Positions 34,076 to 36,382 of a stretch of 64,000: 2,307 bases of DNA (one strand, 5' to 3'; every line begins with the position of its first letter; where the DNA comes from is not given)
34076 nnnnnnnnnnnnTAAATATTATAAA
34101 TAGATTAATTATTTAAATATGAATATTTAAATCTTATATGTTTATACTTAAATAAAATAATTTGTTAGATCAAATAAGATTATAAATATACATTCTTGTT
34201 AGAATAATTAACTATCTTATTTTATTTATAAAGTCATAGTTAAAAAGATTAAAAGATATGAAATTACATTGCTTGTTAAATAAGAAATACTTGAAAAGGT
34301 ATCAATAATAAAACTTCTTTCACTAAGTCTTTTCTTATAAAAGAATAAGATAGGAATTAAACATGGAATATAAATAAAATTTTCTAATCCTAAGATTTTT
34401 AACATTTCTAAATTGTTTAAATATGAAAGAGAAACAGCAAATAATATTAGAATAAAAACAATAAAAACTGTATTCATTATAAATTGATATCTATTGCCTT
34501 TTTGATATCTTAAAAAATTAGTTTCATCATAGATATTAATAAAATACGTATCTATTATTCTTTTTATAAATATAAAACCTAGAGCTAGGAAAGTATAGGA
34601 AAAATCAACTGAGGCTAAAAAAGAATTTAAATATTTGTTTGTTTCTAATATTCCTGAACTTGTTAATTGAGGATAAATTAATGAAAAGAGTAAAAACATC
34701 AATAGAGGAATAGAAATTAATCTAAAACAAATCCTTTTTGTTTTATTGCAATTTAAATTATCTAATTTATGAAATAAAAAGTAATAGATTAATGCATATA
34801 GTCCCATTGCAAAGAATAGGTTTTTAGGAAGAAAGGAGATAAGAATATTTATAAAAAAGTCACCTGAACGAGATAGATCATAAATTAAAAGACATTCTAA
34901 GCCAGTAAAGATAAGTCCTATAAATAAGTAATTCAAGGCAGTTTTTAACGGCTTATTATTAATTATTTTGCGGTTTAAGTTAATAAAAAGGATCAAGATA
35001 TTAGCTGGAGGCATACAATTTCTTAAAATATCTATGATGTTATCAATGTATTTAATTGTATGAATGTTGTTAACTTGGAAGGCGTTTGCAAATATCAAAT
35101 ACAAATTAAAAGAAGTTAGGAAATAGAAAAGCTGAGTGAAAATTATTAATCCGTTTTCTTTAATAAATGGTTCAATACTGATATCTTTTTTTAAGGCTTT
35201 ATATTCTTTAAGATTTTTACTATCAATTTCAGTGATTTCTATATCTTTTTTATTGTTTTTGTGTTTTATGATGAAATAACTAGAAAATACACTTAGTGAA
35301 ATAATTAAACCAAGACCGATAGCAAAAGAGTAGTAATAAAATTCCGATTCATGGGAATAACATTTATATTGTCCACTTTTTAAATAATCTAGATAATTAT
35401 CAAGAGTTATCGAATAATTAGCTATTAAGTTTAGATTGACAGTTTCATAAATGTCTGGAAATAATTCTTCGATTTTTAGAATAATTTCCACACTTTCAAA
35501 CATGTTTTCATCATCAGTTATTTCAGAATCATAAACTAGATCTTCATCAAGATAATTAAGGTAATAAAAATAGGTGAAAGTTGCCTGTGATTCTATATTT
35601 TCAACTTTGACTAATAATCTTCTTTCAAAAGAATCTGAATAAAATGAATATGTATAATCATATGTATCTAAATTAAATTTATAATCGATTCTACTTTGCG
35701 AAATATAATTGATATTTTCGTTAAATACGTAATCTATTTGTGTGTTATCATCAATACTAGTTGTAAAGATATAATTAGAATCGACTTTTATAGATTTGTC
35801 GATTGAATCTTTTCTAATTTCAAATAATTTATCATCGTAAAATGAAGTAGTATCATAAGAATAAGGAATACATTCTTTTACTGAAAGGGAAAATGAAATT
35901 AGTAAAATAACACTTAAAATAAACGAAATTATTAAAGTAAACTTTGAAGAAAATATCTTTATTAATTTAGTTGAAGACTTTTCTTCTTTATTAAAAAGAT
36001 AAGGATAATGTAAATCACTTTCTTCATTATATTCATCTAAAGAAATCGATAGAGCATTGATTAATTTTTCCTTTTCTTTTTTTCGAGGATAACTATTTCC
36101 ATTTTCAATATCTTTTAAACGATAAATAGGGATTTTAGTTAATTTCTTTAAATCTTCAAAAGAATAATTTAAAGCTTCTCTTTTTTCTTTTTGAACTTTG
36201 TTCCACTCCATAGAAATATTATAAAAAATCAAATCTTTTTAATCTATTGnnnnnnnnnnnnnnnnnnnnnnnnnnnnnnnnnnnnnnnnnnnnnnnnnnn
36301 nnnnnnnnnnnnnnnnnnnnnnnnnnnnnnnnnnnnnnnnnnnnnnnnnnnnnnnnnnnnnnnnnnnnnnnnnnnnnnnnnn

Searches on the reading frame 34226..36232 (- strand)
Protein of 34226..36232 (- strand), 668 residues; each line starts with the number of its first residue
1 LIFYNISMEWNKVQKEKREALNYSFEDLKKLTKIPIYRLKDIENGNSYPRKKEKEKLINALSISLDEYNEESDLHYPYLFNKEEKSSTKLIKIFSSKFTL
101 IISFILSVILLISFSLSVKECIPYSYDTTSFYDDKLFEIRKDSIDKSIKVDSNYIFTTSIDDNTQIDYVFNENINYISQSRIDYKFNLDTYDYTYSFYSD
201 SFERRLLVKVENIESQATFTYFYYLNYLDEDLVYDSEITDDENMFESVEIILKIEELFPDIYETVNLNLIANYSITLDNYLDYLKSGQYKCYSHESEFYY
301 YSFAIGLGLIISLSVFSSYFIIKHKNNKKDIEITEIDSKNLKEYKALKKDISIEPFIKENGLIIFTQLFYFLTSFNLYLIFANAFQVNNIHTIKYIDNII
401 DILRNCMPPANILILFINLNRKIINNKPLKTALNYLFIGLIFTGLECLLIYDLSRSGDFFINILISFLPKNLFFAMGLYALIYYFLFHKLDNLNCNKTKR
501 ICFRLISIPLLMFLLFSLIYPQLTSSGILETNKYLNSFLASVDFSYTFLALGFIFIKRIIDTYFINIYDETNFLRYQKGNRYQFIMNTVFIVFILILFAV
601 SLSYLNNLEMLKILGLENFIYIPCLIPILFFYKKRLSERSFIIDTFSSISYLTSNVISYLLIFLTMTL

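Call 8: search_protein_families(library=pfam, proteins=[window:34226-36232:-], max_evalue=0.01)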
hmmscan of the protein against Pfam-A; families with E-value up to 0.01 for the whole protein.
window:34226-36232:- (668 aa): 2 families
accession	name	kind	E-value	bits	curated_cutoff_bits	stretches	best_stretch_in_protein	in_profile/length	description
PF13413.12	HTH_25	-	0.0019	18.4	24.6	1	15-46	3-34/62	Helix-turn-helix domain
PF01381.28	HTH_3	-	0.0057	17.1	23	0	15-67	2-54/55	Helix-turn-helix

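Call 74: search_protein_families(library=padloc, proteins=[window:34226-36232:-], max_evalue=0.001)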
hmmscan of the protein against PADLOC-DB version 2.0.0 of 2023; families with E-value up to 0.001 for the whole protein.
window:34226-36232:- (668 aa): 0 families
